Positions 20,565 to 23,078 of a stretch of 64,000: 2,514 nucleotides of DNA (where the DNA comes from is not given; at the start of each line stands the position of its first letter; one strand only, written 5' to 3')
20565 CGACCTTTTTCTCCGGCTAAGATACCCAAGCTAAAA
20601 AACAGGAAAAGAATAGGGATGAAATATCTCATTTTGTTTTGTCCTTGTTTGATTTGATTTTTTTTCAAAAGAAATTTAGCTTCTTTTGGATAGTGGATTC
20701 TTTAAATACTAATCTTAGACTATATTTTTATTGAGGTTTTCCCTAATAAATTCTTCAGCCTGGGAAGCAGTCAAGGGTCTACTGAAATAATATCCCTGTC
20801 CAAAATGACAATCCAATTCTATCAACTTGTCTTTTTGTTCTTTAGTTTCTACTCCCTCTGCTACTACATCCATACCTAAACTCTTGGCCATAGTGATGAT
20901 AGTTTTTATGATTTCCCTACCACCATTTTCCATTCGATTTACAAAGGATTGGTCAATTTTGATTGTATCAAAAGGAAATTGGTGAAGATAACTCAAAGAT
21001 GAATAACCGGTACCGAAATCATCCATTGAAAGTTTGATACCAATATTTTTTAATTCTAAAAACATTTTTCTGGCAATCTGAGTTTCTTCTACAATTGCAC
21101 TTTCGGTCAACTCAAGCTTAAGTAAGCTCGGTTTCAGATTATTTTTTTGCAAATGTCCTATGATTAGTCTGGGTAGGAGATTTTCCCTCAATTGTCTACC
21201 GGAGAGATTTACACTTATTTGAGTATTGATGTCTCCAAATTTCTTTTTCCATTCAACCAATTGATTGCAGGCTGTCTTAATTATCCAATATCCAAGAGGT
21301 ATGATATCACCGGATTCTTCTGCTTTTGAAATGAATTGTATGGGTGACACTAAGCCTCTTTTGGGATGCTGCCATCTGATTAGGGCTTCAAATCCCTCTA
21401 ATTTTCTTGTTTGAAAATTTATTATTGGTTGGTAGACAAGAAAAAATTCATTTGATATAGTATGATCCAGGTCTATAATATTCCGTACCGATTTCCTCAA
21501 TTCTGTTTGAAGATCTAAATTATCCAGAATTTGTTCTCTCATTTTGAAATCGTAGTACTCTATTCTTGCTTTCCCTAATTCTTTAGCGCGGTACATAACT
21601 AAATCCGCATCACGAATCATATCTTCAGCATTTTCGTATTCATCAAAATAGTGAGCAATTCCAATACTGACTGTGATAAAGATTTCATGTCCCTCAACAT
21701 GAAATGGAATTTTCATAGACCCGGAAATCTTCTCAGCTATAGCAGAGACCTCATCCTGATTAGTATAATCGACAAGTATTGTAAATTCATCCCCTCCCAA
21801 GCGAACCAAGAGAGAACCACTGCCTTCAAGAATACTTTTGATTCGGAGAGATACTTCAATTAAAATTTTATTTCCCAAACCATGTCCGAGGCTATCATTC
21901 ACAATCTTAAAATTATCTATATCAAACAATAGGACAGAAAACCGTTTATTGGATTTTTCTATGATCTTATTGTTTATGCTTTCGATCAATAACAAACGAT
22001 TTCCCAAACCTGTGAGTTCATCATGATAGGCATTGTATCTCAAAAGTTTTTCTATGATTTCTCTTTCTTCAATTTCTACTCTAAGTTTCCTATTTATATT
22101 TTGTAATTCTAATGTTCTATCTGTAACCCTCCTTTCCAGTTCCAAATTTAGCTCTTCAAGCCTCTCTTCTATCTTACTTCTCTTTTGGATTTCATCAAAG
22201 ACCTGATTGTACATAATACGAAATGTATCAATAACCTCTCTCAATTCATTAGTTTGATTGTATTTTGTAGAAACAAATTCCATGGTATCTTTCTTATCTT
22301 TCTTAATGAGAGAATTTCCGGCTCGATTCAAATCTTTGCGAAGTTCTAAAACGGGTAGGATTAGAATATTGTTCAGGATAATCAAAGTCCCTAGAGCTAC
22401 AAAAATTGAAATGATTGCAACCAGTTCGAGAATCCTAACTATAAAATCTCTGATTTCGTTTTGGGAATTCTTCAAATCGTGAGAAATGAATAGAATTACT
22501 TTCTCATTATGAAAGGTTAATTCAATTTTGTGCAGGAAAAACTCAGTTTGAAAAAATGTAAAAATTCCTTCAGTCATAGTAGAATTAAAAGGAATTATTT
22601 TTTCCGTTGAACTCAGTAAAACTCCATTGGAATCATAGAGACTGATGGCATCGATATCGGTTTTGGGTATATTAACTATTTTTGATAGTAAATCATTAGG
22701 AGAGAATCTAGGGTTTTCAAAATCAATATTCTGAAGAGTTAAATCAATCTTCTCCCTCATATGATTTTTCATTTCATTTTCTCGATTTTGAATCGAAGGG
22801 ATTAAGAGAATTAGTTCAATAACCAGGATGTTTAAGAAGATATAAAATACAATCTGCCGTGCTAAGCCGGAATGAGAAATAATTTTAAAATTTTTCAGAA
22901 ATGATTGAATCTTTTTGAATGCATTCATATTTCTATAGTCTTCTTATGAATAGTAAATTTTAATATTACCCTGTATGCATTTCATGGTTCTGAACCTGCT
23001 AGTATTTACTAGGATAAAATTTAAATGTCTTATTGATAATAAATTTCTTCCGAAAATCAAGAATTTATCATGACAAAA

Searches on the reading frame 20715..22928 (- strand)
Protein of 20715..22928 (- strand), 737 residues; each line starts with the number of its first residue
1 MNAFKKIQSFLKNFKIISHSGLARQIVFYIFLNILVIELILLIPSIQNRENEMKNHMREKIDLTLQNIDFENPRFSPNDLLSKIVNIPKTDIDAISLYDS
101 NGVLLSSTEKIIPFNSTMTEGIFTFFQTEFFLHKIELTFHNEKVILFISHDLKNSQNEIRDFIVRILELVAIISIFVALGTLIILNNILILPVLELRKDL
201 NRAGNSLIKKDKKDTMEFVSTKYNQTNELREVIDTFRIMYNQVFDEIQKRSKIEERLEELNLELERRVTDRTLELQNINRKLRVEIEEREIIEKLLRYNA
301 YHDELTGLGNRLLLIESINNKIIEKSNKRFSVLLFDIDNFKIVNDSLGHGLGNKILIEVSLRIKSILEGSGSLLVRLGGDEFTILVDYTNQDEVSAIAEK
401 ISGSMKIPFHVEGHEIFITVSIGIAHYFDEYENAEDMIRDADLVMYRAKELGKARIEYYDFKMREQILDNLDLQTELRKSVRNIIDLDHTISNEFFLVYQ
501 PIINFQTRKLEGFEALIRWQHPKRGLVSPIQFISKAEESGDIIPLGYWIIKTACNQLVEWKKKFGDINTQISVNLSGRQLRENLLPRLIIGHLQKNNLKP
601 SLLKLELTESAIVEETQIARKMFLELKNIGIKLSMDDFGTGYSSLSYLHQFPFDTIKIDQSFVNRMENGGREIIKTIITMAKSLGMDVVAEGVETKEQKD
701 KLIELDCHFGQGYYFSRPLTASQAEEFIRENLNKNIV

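Call 54: search_protein_families(library=pfam, proteins=[window:20715-22928:-], max_evalue=0.001)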
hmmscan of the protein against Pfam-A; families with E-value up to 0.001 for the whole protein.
window:20715-22928:- (737 aa): 2 families
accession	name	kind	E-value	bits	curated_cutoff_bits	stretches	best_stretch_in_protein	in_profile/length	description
PF00563.25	EAL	-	3.7e-71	239.7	31.3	1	488-718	5-236/236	EAL domain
PF00990.26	GGDEF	-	8.9e-41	139.8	23.8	1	300-454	1-160/161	Diguanylate cyclase, GGDEF domain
